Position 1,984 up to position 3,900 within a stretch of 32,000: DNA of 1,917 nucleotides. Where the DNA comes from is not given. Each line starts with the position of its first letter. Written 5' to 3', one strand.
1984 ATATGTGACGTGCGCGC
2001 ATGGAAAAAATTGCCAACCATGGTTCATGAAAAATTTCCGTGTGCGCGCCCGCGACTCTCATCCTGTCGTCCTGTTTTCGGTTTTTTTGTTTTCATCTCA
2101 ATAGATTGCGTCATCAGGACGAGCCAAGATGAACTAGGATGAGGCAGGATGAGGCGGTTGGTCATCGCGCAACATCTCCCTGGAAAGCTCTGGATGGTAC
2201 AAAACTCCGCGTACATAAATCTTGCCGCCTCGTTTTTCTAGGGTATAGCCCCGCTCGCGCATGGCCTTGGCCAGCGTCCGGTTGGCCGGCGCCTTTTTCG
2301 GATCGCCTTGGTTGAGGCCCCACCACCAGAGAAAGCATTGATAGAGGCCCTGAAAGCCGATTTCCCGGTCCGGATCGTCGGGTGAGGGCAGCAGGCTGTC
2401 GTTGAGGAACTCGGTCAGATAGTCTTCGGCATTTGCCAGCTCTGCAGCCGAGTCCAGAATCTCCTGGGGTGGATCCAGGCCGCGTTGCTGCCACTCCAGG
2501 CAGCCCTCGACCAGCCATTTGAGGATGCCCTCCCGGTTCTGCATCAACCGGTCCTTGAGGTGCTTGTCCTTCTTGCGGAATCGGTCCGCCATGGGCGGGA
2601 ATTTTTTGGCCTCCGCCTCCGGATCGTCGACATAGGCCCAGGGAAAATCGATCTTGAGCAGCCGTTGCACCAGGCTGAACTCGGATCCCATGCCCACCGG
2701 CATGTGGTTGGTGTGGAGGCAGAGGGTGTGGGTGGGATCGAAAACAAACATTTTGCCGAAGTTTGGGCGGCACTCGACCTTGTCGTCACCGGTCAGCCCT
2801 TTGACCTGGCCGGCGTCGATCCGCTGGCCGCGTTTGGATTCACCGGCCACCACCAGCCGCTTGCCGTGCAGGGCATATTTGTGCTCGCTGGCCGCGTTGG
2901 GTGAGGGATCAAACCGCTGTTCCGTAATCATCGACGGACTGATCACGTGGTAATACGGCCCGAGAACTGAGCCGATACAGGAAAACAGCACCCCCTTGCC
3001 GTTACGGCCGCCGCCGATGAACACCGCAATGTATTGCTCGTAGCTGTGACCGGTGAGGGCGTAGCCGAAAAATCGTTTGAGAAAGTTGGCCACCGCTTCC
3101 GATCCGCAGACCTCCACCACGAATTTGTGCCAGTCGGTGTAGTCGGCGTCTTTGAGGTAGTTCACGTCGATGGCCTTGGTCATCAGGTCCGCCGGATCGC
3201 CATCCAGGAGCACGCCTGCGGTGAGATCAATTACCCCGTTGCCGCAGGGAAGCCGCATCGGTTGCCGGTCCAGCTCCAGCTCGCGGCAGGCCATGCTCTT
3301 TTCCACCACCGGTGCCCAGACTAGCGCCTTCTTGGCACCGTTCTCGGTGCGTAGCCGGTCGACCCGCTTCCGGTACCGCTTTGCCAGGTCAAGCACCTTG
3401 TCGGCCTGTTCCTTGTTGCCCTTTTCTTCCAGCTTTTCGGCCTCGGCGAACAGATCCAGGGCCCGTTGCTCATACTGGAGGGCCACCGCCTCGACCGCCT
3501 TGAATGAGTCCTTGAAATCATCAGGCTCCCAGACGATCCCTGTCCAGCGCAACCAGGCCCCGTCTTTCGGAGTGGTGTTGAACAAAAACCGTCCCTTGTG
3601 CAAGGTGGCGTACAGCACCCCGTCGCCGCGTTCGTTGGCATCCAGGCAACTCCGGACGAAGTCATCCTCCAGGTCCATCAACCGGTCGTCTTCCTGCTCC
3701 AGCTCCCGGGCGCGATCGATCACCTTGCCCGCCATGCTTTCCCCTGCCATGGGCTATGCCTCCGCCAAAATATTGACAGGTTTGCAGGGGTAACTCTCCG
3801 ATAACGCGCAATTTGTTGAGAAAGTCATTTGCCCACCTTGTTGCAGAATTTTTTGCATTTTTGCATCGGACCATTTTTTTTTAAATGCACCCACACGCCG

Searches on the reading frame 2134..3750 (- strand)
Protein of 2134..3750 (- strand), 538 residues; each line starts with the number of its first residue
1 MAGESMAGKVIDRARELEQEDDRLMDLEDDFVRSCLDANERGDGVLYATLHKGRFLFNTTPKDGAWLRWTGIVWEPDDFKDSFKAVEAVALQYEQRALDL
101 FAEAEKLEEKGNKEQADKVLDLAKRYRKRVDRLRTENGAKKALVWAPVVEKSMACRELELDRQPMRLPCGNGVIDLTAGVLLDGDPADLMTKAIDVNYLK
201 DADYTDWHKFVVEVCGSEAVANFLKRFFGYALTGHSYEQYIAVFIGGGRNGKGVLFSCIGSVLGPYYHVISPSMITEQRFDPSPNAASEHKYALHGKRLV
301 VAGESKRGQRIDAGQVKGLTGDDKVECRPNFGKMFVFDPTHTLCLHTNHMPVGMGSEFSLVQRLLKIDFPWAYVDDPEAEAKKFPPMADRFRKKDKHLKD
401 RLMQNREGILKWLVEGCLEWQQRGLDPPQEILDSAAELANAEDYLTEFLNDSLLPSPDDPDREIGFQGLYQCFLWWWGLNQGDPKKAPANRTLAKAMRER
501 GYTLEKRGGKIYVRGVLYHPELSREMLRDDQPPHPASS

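Call 79: search_protein_families(library=pfam, proteins=[window:2134-3750:-], max_evalue=0.01)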
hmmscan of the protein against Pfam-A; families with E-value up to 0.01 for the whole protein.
window:2134-3750:- (538 aa): 2 families
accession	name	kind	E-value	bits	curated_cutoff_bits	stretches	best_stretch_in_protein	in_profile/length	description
PF08706.16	D5_N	-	1.1e-21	78.1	22.4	1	57-215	12-144/145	D5 N terminal like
PF19263.5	DUF5906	-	5.3e-08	33.9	27.6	1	244-353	1-107/114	Family of unknown function (DUF5906)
